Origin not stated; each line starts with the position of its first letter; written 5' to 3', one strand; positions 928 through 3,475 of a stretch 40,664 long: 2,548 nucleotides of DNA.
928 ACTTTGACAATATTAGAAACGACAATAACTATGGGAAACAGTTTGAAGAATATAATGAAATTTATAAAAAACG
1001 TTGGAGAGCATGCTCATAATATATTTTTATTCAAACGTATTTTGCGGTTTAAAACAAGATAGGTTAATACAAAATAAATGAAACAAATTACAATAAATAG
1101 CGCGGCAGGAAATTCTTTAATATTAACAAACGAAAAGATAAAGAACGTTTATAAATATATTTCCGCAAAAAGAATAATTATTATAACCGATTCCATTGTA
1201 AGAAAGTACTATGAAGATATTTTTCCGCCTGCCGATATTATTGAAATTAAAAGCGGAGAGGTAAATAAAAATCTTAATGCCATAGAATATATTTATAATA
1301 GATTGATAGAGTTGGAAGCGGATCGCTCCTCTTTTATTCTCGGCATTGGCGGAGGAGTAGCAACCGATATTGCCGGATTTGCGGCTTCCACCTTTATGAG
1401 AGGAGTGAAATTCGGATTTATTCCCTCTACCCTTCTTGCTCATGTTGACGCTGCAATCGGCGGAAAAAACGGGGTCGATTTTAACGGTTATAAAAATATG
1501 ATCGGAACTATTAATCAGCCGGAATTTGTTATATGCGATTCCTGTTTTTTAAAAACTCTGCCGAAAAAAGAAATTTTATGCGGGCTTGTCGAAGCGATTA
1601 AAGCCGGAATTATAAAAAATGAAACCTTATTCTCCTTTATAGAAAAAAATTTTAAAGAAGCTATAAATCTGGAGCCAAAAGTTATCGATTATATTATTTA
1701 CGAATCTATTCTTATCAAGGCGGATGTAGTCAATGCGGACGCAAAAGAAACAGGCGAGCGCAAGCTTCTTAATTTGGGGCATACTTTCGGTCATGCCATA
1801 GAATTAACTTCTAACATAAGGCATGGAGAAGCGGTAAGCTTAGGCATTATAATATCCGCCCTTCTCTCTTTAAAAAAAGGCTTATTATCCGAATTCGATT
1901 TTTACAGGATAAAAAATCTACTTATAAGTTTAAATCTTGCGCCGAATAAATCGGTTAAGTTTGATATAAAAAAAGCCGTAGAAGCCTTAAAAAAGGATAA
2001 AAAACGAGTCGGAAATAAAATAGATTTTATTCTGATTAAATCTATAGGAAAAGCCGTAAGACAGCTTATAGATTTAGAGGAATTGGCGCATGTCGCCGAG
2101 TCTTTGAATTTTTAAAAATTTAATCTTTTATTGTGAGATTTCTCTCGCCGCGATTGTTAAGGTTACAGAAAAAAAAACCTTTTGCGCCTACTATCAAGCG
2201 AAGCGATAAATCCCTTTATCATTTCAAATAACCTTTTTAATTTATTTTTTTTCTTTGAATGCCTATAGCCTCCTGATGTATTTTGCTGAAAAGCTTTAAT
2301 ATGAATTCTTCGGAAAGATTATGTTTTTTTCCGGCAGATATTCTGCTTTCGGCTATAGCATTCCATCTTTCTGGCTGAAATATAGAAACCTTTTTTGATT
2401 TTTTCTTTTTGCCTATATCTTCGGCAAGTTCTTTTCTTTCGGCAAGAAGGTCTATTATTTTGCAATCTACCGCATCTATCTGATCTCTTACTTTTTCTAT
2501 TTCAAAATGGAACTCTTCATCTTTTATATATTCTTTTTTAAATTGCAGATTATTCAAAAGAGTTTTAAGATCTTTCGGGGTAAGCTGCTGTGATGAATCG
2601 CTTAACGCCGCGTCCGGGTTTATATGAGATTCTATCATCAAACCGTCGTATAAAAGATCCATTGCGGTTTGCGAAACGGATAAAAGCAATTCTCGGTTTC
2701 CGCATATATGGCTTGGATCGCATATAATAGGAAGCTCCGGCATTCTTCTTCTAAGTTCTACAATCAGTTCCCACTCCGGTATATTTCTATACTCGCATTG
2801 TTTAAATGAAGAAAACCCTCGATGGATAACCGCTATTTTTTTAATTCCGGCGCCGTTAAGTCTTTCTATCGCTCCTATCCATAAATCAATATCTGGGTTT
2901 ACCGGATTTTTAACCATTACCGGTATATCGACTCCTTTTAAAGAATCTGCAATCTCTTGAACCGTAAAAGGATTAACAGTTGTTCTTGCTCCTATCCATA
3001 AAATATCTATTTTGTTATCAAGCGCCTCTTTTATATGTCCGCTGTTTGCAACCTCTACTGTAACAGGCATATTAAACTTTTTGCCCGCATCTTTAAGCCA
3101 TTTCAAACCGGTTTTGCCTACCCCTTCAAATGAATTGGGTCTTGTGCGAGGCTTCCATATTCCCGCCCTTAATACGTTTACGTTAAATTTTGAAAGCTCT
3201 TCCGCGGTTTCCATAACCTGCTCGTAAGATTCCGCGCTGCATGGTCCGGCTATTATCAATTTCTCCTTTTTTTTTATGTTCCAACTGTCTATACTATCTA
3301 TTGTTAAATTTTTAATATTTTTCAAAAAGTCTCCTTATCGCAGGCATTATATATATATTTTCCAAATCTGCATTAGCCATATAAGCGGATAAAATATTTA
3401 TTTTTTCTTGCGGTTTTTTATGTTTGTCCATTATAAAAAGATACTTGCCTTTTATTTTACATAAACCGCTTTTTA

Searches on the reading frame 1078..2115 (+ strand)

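Call 70: search_protein_families(library=pfam, proteins=[window:1078-2115:+], max_evalue=0.00001)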
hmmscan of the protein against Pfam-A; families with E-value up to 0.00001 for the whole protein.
window:1078-2115:+ (345 aa): 2 families
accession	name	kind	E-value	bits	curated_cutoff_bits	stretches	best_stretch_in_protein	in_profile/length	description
PF01761.26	DHQ_synthase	-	6.4e-41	139.1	24.2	1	55-166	2-113/115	3-dehydroquinate synthase N-terminal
PF24621.2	DHQS_C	-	1.8e-38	132.2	27.6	1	169-309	1-143/144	3-dehydroquinate synthase C-terminal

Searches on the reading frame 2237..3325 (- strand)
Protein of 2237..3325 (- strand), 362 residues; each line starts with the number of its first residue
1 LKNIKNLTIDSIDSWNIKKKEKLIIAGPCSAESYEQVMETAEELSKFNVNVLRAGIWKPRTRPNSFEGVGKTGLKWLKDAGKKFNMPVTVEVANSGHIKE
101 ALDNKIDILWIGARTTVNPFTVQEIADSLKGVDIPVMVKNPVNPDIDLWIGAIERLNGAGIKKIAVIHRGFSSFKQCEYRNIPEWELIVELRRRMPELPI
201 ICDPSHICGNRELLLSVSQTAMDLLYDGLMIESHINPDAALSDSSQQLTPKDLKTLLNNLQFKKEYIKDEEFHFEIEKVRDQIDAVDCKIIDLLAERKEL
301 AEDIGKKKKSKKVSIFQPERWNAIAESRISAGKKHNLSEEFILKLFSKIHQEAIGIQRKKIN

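Call 70: search_protein_families(library=pfam, proteins=[window:2237-3325:-], max_evalue=0.00001)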
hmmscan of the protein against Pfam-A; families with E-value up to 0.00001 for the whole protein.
window:2237-3325:- (362 aa): 2 families
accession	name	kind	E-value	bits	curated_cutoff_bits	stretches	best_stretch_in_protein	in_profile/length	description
PF00793.26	DAHP_synth_1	-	7.9e-42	143.5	25.5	1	21-267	16-268/270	DAHP synthetase I family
PF01817.26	CM_2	-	3.1e-19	69.4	27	1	279-357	1-79/80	Chorismate mutase type II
